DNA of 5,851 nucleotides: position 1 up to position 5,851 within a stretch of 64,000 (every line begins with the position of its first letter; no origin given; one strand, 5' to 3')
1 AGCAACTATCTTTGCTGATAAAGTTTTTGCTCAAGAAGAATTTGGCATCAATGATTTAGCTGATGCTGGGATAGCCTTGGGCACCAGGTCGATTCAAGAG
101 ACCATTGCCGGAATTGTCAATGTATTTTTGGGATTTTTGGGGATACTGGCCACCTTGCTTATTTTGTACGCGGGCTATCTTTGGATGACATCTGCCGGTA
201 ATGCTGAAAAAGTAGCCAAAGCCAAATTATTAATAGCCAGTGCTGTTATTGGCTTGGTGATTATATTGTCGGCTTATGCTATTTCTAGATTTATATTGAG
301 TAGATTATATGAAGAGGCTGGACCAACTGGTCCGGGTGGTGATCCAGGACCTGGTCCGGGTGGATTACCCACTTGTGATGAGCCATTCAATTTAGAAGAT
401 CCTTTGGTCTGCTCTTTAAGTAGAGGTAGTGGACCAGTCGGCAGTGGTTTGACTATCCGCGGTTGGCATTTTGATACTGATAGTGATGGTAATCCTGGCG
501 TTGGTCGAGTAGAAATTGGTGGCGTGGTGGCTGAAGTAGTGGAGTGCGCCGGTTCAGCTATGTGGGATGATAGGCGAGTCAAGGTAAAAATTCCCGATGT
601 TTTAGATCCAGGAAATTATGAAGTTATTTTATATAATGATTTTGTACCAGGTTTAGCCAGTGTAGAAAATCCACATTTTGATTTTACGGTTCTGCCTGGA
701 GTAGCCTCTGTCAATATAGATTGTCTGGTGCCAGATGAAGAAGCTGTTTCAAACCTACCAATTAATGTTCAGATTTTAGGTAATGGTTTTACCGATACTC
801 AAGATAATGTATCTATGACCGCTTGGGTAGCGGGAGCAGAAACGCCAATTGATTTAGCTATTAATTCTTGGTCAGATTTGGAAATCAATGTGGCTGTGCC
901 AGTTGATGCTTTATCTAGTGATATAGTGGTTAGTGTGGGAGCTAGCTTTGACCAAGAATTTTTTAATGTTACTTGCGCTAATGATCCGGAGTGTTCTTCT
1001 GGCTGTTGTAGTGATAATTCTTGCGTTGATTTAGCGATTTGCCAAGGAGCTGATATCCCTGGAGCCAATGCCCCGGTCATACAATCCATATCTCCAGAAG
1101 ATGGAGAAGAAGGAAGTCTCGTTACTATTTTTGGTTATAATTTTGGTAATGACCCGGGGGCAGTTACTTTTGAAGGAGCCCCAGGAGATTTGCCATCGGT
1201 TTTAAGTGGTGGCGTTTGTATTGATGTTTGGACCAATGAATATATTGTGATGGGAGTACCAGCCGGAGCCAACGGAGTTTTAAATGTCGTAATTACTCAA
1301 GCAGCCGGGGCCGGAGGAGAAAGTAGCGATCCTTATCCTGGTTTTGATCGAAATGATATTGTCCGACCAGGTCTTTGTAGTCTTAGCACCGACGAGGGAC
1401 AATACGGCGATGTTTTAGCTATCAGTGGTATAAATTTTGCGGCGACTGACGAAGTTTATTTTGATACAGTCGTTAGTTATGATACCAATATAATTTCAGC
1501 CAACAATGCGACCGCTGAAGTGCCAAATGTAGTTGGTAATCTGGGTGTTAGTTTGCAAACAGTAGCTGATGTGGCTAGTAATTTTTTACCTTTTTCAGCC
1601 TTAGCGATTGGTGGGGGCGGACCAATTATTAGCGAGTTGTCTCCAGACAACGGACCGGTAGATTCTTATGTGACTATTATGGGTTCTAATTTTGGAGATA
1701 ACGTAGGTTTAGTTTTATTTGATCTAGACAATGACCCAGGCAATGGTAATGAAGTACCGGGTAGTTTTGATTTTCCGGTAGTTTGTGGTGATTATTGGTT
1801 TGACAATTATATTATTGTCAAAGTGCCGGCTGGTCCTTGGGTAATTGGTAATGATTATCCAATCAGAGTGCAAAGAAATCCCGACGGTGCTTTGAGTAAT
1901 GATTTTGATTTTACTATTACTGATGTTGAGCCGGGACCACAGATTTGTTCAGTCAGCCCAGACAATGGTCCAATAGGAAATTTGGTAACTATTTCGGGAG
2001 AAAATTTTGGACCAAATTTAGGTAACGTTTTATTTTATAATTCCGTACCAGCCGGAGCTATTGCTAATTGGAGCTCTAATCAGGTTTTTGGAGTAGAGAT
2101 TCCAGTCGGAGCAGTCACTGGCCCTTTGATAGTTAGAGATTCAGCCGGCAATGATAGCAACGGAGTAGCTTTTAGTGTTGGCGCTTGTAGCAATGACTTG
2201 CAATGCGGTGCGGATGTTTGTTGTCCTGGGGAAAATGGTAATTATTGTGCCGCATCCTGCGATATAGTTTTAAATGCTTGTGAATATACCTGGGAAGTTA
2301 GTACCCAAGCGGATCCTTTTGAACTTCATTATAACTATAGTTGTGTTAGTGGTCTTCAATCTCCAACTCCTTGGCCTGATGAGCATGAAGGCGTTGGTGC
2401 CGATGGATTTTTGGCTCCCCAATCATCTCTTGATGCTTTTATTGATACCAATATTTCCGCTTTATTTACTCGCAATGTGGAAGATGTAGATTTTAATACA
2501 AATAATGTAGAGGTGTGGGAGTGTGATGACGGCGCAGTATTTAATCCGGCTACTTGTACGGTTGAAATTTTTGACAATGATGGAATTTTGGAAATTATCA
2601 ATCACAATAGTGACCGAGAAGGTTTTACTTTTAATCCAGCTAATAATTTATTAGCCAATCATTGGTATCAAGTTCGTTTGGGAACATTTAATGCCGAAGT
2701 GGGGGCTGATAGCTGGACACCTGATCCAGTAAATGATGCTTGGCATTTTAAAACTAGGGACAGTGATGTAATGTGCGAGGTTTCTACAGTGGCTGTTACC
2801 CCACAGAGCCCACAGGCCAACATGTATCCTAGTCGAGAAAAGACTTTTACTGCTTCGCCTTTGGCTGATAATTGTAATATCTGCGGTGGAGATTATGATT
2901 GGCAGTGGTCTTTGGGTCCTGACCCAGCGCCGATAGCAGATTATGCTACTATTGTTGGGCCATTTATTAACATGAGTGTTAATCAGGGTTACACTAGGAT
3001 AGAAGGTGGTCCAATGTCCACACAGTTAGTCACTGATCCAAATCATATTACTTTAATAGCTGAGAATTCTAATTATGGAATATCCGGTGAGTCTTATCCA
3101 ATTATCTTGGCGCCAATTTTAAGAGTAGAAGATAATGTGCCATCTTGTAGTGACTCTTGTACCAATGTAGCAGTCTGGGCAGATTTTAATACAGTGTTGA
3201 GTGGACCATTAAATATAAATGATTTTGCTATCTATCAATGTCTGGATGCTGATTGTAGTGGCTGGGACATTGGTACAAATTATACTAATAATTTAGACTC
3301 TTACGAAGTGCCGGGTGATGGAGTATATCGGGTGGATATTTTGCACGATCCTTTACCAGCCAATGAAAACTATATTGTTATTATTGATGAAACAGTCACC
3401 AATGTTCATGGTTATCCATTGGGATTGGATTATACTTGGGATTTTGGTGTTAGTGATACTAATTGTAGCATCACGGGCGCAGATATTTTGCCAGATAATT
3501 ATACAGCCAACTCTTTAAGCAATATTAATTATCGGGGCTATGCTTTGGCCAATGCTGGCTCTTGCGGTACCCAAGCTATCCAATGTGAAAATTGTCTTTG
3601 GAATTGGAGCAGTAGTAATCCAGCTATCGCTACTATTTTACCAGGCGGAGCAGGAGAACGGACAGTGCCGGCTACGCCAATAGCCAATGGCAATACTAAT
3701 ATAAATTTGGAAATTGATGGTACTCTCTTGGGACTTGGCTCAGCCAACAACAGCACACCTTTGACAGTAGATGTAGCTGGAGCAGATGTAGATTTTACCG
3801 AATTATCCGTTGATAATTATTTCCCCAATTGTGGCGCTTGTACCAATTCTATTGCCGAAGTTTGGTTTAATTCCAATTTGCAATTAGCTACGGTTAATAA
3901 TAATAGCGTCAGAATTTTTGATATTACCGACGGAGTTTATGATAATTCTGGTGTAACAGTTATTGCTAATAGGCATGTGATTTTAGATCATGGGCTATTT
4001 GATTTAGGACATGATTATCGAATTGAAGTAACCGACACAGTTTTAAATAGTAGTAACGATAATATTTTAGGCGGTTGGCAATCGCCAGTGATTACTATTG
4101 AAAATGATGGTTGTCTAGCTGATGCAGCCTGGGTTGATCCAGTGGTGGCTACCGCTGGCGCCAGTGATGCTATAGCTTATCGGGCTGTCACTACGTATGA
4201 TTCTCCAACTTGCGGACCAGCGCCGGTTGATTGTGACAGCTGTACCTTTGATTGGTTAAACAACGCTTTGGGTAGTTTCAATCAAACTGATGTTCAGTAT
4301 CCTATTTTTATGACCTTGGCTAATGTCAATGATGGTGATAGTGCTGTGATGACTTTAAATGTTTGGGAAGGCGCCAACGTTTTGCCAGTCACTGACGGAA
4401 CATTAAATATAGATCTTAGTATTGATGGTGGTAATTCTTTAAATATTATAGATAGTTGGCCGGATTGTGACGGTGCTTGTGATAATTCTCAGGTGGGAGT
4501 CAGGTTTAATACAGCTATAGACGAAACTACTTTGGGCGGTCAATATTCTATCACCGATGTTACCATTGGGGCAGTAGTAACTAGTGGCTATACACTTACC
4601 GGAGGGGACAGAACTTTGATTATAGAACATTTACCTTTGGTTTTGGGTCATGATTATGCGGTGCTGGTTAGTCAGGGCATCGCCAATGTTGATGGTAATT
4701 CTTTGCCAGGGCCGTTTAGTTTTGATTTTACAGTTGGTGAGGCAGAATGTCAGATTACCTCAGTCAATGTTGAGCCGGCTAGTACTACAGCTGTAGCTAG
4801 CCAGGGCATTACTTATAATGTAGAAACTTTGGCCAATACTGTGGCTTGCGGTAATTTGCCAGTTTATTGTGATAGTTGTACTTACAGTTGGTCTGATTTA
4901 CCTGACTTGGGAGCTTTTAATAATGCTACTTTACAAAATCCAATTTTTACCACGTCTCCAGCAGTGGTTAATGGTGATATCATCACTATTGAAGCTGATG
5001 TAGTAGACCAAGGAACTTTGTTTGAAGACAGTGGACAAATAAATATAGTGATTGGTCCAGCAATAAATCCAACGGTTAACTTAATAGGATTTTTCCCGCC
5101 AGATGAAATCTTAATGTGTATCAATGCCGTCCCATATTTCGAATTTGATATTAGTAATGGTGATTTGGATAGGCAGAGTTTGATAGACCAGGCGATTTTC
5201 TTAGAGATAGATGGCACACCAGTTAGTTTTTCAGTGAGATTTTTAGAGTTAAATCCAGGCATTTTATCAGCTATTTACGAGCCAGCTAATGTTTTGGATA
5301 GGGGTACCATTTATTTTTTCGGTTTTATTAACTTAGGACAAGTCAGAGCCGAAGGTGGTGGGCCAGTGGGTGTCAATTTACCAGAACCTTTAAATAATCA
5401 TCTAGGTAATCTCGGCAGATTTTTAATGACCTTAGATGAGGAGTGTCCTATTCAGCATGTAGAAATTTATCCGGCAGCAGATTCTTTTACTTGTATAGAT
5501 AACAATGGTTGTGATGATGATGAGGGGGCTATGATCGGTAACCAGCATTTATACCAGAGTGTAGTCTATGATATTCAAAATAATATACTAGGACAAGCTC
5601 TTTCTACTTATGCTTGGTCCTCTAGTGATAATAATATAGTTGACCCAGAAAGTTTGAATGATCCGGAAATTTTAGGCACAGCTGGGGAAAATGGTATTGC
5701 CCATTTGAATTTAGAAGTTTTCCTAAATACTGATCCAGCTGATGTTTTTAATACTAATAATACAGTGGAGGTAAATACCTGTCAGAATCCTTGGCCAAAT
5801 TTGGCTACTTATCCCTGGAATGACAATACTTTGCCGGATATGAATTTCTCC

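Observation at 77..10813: Giant (3578 aa or more) combinatorial adhesin-like protein with a VirB2/pilin-like N-terminus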

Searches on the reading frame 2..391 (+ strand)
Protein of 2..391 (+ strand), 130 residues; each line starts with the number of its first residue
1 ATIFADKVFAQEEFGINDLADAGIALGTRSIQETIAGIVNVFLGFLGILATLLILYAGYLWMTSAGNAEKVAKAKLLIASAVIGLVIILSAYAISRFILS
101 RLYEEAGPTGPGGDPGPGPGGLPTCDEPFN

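Call 6: search_protein_families(library=pfam, proteins=[window:2-340:+], max_evalue=0.01)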
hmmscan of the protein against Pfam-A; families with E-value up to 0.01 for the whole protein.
window:2-340:+ (113 aa): 2 families
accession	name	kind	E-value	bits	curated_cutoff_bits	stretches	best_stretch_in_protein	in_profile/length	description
PF18895.5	T4SS_pilin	-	5.4e-11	42.9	26.6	1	28-98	2-71/71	Type IV secretion system pilin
PF04956.18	TrbC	-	0.0014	19.2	27.9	1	27-95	32-95/98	TrbC/VIRB2 pilin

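Call 10: search_protein_families(library=ncbifam, proteins=[window:2-391:+], max_evalue=1)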
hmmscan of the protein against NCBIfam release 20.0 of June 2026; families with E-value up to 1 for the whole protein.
window:2-391:+ (130 aa): 3 families
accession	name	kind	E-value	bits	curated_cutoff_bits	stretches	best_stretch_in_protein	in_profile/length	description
NF045849.1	ICE_MMCAP2_0565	equivalog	4.4e-12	45.5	40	1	29-100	7-78/80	Mbov_0395 family pilin-like conjugal transfer protein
NF002669.0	PRK02391.1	equivalog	0.15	11.2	341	1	44-102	157-213/298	zinc metalloprotease HtpX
NF009245.0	PRK12599.1-4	equivalog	0.18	12.1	114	1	82-105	71-94/121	cation:proton antiporter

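Call 22: search_protein_representatives(protein=window:2-340:+)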
Query: 113 residues. Proteins with E-value up to 0.001 (for the whole library): 30493; up to 1e-10: 6554; up to 1e-30: 20. The best 150 are listed.
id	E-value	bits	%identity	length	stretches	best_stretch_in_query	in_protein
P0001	8.2e-47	173.9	81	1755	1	2-110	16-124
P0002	6.6e-46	171.0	79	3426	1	1-111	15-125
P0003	1.6e-41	156.9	38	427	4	31-98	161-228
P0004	8.1e-40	151.5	73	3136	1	6-110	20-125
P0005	8.1e-40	151.5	68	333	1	3-108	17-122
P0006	1.0e-39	151.1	34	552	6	29-108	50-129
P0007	9.9e-37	141.6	68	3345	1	2-113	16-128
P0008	2.1e-36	140.5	68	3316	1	7-113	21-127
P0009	4.7e-36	139.4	36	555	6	36-96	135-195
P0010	3.4e-34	133.4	31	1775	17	31-101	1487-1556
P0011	1.1e-33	131.7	63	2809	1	9-112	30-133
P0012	1.9e-33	131.0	34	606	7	29-97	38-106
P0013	2.3e-33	130.7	42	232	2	19-105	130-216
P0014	2.0e-32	127.7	45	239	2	25-107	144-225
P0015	4.3e-32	126.6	67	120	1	10-100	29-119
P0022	2.7e-30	120.9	63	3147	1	4-106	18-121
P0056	1.6e-24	102.3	49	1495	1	3-113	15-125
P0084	1.6e-22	95.9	52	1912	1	11-110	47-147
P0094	7.5e-22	93.7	53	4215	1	6-107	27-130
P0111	2.1e-21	92.3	54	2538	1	12-112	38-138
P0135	1.1e-20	90.0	50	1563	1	10-111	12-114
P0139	1.3e-20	89.8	45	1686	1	11-110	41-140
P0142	1.9e-20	89.2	48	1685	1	5-108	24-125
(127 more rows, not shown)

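Call 75: search_solved_structures(query=A4, max_evalue=10, show_alignments=4)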
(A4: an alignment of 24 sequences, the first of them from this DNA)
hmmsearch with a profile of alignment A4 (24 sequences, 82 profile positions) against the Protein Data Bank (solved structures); distinct sequences matched with E-value up to 10: 0.

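Call 80: search_protein_families(library=pfam, proteins=[P0139, P0135, P0084, P0056, P0142], max_evalue=0.001)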
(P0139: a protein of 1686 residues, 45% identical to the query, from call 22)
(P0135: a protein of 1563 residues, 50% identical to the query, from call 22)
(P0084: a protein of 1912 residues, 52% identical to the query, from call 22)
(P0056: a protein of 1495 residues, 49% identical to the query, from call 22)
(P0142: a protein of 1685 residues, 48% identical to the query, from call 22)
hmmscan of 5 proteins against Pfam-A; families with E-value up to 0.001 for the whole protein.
P0139 (1686 aa): 3 families
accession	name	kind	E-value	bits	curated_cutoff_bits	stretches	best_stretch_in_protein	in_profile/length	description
PF01833.30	TIG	-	1.6e-15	57.2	20.9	1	879-967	1-83/84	IPT/TIG domain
PF13205.12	Big_5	-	3.7e-13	50.5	23.6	1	1091-1177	5-88/105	Bacterial Ig-like domain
PF18895.5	T4SS_pilin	-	7.5e-08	32.8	26.6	1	61-128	5-71/71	Type IV secretion system pilin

P0135 (1563 aa): 3 families
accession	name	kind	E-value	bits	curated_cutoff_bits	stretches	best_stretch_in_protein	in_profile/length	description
PF13205.12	Big_5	-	4.3e-09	37.5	23.6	0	995-1088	5-92/105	Bacterial Ig-like domain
PF18895.5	T4SS_pilin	-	8.1e-09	35.9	26.6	1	40-100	12-71/71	Type IV secretion system pilin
PF01833.30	TIG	-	0.00038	20.8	20.9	0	690-720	1-27/84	IPT/TIG domain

P0084 (1912 aa): 2 families
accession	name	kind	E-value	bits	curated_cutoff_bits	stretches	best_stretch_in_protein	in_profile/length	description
PF13205.12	Big_5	-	1.7e-12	48.5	23.6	1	309-438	1-105/105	Bacterial Ig-like domain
PF18895.5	T4SS_pilin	-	4.1e-10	40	26.6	1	65-135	2-71/71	Type IV secretion system pilin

P0056 (1495 aa): 2 families
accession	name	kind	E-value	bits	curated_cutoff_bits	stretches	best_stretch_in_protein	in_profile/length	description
PF13205.12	Big_5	-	1.4e-31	109.8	23.6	2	261-388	1-105/105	Bacterial Ig-like domain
PF18895.5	T4SS_pilin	-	5.5e-10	39.6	26.6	1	45-110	7-71/71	Type IV secretion system pilin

P0142 (1685 aa): 4 families
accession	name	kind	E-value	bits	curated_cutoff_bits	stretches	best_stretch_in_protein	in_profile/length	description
PF13205.12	Big_5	-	2.4e-27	96.2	23.6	1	874-987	11-105/105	Bacterial Ig-like domain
PF01833.30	TIG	-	7.8e-23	80.7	20.9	3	708-782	4-82/84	IPT/TIG domain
PF17957.7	Big_7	-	4.3e-09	37.3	24.1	1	271-349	1-70/70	Bacterial Ig domain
PF18895.5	T4SS_pilin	-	8e-07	29.5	26.6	1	51-115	8-71/71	Type IV secretion system pilin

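Call 96: search_protein_families(library=pfam, proteins=[P0022, P0094, P0111], max_evalue=0.001)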
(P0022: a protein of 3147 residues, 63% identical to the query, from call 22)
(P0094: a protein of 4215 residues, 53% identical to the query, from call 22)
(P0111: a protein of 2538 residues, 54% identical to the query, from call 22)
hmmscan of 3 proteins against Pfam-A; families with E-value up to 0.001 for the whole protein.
P0022 (3147 aa): 5 families
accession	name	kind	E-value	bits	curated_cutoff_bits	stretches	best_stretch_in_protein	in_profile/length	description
PF01833.30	TIG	-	2.9e-27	94.9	20.9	3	472-545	4-83/84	IPT/TIG domain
PF00059.27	Lectin_C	-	1.1e-23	84.4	22.6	2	2510-2621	2-106/107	Lectin C-type domain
PF13205.12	Big_5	-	1.7e-11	45.2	23.6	1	1029-1124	6-105/105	Bacterial Ig-like domain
PF18895.5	T4SS_pilin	-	1e-09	38.8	26.6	1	43-113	2-71/71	Type IV secretion system pilin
PF13948.11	DUF4215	-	7.4e-05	23.4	27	1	2632-2659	20-46/47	Domain of unknown function (DUF4215)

P0094 (4215 aa): 5 families
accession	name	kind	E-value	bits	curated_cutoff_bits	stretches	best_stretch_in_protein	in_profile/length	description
PF01833.30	TIG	-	1.7e-12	47.6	20.9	1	753-813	19-83/84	IPT/TIG domain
PF18895.5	T4SS_pilin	-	5.3e-12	46.1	26.6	1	51-121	2-71/71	Type IV secretion system pilin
PF13205.12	Big_5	-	3.7e-10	40.9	23.6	0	172-269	5-92/105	Bacterial Ig-like domain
PF13948.11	DUF4215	-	0.00027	21.6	27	1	3563-3605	7-46/47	Domain of unknown function (DUF4215)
PF00404.24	Dockerin_1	-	0.00089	19.8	22.9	0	2539-2596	1-56/57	Dockerin type I domain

P0111 (2538 aa): 5 families
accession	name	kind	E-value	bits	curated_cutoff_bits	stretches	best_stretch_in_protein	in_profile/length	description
PF13385.13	Laminin_G_3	-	4.2e-14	53.4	27.6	1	2095-2215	17-150/151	Concanavalin A-like lectin/glucanases superfamily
PF18895.5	T4SS_pilin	-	2.8e-10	40.6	26.6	1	52-122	2-71/71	Type IV secretion system pilin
PF13948.11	DUF4215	-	1.2e-07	32.3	27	2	1490-1518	19-46/47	Domain of unknown function (DUF4215)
PF13205.12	Big_5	-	3.8e-07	31.2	23.6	0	732-811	25-92/105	Bacterial Ig-like domain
PF01833.30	TIG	-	5.6e-06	26.7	20.9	1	368-441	12-83/84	IPT/TIG domain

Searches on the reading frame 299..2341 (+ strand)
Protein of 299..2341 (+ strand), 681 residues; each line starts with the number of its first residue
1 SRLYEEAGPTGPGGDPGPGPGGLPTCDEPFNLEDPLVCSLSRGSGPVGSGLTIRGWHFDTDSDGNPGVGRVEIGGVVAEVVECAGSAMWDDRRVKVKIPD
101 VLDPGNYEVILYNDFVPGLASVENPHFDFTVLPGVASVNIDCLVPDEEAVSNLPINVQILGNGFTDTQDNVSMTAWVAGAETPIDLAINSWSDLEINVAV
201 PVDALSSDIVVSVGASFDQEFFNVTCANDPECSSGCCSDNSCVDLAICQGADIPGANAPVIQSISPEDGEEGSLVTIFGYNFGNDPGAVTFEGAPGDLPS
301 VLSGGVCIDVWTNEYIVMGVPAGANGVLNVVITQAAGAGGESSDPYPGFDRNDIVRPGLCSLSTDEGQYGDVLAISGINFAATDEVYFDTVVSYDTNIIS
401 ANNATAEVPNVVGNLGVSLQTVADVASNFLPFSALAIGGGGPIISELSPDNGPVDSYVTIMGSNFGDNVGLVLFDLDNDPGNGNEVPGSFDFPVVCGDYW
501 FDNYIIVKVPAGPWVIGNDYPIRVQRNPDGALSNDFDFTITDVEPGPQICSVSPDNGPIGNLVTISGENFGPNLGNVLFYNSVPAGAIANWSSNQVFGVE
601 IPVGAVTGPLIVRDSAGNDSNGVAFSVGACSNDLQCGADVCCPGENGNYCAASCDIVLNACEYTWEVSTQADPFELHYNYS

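Call 9: search_protein_families(library=pfam, proteins=[window:299-2341:+], max_evalue=1)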
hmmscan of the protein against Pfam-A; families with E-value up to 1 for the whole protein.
window:299-2341:+ (681 aa): 2 families
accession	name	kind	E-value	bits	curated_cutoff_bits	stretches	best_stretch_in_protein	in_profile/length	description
PF01833.30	TIG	-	1.6e-26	92.5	20.9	5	259-342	1-76/84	IPT/TIG domain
PF20144.5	TIG_SUH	-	3.1e-05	24.5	24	1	361-411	6-55/94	TIG domain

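Call 10: search_protein_families(library=ncbifam, proteins=[window:299-2341:+], max_evalue=1)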
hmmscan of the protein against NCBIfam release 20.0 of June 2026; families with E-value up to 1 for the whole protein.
window:299-2341:+ (681 aa): 2 families
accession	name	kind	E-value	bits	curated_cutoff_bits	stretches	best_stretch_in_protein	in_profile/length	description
NF058597.1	CoaZ_rpt_PGGG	domain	5.1e-09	36.1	30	1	366-410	15-58/88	choice-of-anchor Z repeating domain-containing protein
NF047769.1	LIC10067_lipo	equivalog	0.0029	16.8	200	1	540-617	39-115/239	LIC10067 family putative lipoprotein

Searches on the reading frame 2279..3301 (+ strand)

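Call 9: search_protein_families(library=pfam, proteins=[window:2279-3301:+], max_evalue=1)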
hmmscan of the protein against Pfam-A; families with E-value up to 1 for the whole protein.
window:2279-3301:+ (341 aa): 3 families
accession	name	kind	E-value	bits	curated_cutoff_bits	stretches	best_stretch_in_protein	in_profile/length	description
PF14169.11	YdjO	-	0.0066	16.6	27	1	310-329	10-29/59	Cold-inducible protein YdjO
PF13205.12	Big_5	-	0.023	15.9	23.6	1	100-159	47-105/105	Bacterial Ig-like domain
PF09519.16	RE_HindVP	-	0.22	10.9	25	1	270-305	183-218/332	HindVP restriction endonuclease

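Call 10: search_protein_families(library=ncbifam, proteins=[window:2279-3301:+], max_evalue=1)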
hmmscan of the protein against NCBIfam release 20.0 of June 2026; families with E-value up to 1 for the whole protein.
window:2279-3301:+ (341 aa): 0 families

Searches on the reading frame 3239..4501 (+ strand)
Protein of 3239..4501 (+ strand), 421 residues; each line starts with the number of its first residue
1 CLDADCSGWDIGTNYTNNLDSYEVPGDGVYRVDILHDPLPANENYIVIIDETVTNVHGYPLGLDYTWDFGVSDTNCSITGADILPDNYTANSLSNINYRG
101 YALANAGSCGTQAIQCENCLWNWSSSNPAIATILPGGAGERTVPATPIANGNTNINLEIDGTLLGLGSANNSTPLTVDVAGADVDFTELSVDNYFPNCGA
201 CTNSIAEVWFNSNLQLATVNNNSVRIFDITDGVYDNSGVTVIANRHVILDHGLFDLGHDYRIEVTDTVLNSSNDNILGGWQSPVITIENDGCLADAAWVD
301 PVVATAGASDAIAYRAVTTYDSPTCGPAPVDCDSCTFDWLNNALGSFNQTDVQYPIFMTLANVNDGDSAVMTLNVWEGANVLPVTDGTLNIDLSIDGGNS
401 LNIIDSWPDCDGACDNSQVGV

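Call 9: search_protein_families(library=pfam, proteins=[window:3239-4501:+], max_evalue=1)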
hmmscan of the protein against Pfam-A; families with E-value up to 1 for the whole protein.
window:3239-4501:+ (421 aa): 1 family
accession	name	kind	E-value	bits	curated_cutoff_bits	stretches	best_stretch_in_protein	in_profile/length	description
PF13205.12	Big_5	-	0.00026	22.1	23.6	0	193-275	9-93/105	Bacterial Ig-like domain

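Call 10: search_protein_families(library=ncbifam, proteins=[window:3239-4501:+], max_evalue=1)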
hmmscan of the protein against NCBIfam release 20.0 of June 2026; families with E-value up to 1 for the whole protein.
window:3239-4501:+ (421 aa): 0 families

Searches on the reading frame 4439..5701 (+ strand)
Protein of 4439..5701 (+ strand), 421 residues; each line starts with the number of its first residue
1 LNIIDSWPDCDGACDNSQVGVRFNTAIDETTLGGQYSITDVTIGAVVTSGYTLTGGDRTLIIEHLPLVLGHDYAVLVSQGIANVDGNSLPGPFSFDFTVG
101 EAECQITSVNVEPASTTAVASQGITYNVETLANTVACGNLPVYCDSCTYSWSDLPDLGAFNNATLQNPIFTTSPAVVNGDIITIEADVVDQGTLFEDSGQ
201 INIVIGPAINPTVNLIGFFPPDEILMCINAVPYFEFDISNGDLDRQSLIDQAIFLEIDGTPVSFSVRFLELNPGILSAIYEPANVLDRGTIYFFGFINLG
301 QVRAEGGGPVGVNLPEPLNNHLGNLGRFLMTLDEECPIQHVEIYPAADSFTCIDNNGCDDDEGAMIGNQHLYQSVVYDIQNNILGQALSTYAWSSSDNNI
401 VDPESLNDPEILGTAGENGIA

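Call 9: search_protein_families(library=pfam, proteins=[window:4439-5701:+], max_evalue=1)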
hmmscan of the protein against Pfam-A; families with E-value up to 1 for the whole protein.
window:4439-5701:+ (421 aa): 1 family
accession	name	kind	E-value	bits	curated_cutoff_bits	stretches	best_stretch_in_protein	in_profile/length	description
PF13205.12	Big_5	-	2.9e-06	28.4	23.6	1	14-98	20-104/105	Bacterial Ig-like domain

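Call 10: search_protein_families(library=ncbifam, proteins=[window:4439-5701:+], max_evalue=1)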
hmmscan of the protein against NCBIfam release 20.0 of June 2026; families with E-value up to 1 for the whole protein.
window:4439-5701:+ (421 aa): 1 family
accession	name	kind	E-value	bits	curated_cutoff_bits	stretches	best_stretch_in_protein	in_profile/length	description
NF002695.0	PRK02487.1-4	equivalog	0.095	12.3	282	1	33-77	115-161/165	heme-degrading domain-containing protein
